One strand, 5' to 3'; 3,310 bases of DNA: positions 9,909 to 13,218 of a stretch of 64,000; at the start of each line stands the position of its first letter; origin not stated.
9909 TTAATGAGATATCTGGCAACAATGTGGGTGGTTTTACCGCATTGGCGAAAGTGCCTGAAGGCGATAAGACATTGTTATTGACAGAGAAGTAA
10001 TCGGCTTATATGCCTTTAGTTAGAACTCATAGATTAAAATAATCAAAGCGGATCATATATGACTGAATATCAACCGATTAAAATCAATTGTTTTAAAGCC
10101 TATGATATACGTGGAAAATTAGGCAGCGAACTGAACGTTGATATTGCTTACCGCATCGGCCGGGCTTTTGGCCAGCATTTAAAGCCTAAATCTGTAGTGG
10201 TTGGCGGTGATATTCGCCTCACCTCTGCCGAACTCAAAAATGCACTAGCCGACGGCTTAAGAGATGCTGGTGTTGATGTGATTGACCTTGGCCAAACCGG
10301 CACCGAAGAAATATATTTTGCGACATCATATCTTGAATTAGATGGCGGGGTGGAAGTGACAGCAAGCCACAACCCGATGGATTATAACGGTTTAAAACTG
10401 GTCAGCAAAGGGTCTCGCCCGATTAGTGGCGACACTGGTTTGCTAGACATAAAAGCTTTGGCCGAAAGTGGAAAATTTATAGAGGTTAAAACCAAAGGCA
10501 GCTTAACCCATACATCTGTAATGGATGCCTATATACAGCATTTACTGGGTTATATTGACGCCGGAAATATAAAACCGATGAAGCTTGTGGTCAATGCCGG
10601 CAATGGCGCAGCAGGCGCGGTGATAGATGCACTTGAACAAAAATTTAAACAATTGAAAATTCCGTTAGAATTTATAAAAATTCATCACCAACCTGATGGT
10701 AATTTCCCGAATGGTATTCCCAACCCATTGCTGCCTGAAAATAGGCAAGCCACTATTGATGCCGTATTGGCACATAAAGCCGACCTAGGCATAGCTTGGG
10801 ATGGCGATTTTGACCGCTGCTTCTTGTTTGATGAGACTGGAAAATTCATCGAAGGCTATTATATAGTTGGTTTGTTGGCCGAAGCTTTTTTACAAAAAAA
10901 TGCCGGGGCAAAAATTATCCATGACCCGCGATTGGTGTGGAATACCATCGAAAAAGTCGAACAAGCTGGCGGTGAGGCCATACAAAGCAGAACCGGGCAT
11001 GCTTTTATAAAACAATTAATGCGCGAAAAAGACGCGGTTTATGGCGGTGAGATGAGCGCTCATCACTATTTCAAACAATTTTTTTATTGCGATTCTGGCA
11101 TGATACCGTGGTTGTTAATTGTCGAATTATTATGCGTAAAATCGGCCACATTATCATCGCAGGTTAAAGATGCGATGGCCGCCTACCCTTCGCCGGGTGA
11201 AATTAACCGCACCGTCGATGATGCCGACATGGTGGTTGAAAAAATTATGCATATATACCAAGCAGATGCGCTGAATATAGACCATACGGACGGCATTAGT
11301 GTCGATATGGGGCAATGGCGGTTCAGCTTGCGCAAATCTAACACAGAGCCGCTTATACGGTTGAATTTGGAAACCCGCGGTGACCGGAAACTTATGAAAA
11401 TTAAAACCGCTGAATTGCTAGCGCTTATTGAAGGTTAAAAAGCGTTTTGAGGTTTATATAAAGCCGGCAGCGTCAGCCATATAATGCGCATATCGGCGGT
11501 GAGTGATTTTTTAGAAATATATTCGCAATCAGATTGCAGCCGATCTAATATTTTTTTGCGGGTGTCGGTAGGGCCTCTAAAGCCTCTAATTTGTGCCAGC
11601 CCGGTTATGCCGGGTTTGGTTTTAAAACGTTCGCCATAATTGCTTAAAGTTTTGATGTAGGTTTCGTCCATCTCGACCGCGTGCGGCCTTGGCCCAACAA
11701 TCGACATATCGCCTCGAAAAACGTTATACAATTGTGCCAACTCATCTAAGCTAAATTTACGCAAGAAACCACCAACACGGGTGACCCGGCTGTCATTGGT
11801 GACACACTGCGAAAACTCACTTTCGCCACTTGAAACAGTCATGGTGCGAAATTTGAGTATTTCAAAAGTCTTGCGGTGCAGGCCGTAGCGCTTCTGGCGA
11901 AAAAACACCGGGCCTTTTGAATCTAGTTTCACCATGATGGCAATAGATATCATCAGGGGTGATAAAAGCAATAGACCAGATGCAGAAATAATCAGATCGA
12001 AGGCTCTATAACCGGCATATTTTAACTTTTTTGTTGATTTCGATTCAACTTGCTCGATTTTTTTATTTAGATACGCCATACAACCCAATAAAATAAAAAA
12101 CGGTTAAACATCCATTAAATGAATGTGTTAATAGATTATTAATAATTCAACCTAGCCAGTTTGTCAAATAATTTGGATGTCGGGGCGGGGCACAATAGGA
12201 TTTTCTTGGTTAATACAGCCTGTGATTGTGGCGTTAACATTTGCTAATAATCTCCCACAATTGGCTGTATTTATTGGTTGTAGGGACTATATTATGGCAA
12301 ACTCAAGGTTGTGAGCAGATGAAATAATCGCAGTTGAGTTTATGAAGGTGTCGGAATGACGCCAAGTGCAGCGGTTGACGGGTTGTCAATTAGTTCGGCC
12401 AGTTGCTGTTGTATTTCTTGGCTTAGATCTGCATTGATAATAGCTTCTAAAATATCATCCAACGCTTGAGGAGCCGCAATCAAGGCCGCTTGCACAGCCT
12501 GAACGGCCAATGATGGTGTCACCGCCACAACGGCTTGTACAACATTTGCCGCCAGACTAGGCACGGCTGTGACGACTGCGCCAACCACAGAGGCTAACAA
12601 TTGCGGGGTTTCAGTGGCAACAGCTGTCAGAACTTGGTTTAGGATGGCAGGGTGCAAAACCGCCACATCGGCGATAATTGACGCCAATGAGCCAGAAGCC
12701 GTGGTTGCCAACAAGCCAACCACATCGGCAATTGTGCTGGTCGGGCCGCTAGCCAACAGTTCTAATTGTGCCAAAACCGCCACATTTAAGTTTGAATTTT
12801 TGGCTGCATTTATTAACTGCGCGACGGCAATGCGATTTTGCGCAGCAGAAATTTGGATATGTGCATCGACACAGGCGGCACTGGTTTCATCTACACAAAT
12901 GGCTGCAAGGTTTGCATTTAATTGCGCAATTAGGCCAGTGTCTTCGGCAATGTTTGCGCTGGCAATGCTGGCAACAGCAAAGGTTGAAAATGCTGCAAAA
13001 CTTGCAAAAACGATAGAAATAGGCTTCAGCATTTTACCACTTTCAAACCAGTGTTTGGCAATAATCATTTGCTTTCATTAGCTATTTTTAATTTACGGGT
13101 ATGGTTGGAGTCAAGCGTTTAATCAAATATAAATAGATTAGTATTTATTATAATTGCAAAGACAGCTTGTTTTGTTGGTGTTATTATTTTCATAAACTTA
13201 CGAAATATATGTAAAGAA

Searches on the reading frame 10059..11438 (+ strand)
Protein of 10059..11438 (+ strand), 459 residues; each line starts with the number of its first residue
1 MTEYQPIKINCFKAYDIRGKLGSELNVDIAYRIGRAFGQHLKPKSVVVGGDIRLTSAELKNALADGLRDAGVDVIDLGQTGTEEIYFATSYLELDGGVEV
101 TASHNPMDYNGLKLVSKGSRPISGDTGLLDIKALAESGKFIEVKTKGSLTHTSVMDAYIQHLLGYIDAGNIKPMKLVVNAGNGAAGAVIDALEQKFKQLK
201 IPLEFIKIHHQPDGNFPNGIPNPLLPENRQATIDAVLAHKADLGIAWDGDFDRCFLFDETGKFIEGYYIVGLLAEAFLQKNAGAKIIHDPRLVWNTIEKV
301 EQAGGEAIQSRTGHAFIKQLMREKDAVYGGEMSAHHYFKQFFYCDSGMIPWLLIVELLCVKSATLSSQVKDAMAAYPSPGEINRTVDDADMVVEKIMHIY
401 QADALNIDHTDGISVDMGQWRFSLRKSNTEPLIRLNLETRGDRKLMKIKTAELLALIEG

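Call 4: search_protein_families(library=pfam, proteins=[window:10059-11438:+], max_evalue=0.01)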
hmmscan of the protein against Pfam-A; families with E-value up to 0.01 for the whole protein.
window:10059-11438:+ (459 aa): 4 families
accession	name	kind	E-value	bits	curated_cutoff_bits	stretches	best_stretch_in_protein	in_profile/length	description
PF02878.22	PGM_PMM_I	-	9e-34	116.6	22.5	1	12-136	4-132/138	Phosphoglucomutase/phosphomannomutase, alpha/beta/alpha domain I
PF02880.22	PGM_PMM_III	-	5.3e-24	85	20.7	1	266-376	2-115/115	Phosphoglucomutase/phosphomannomutase, alpha/beta/alpha domain III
PF02879.22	PGM_PMM_II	-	3.6e-22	79.3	29.3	1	156-261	1-103/103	Phosphoglucomutase/phosphomannomutase, alpha/beta/alpha domain II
PF00408.26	PGM_PMM_IV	-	2.6e-09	37.4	23.1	1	381-452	1-65/68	Phosphoglucomutase/phosphomannomutase, C-terminal domain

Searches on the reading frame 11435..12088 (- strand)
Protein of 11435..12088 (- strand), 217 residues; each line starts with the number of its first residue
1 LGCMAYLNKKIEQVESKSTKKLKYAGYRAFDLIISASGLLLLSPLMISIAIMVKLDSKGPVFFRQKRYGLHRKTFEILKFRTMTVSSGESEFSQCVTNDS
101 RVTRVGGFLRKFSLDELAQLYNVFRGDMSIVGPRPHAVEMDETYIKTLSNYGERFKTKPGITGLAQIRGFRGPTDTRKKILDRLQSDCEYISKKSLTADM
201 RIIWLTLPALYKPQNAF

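Call 4: search_protein_families(library=pfam, proteins=[window:11435-12088:-], max_evalue=0.01)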
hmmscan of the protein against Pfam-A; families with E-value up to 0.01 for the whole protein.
window:11435-12088:- (217 aa): 1 family
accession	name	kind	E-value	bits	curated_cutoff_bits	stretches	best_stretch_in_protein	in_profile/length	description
PF02397.22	Bac_transf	-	2.1e-62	210.3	27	1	28-210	2-177/179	Bacterial sugar transferase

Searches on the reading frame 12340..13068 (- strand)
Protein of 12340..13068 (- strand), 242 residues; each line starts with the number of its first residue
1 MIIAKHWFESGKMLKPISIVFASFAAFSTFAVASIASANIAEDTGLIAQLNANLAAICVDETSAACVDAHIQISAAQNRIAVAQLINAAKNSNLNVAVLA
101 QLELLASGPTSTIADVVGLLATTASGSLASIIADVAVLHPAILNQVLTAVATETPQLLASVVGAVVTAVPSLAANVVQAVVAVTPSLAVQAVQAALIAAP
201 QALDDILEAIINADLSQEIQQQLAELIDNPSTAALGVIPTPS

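Call 4: search_protein_families(library=pfam, proteins=[window:12340-13068:-], max_evalue=0.01)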
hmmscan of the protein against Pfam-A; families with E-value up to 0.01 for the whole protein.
window:12340-13068:- (242 aa): 0 families

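Call 5: search_protein_families(library=ncbifam, proteins=[window:12340-13068:-], max_evalue=0.01)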
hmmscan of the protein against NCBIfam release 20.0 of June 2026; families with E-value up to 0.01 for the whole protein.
window:12340-13068:- (242 aa): 0 families

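Call 66: search_protein_families(library=pfam, proteins=[window:12340-13068:-], max_evalue=1)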
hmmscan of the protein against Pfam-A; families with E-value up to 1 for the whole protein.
window:12340-13068:- (242 aa): 1 family
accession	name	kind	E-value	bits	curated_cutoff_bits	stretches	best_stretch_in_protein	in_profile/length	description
PF02108.21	FliH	-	0.068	13.5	24.1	1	143-206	7-70/128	Flagellar assembly protein FliH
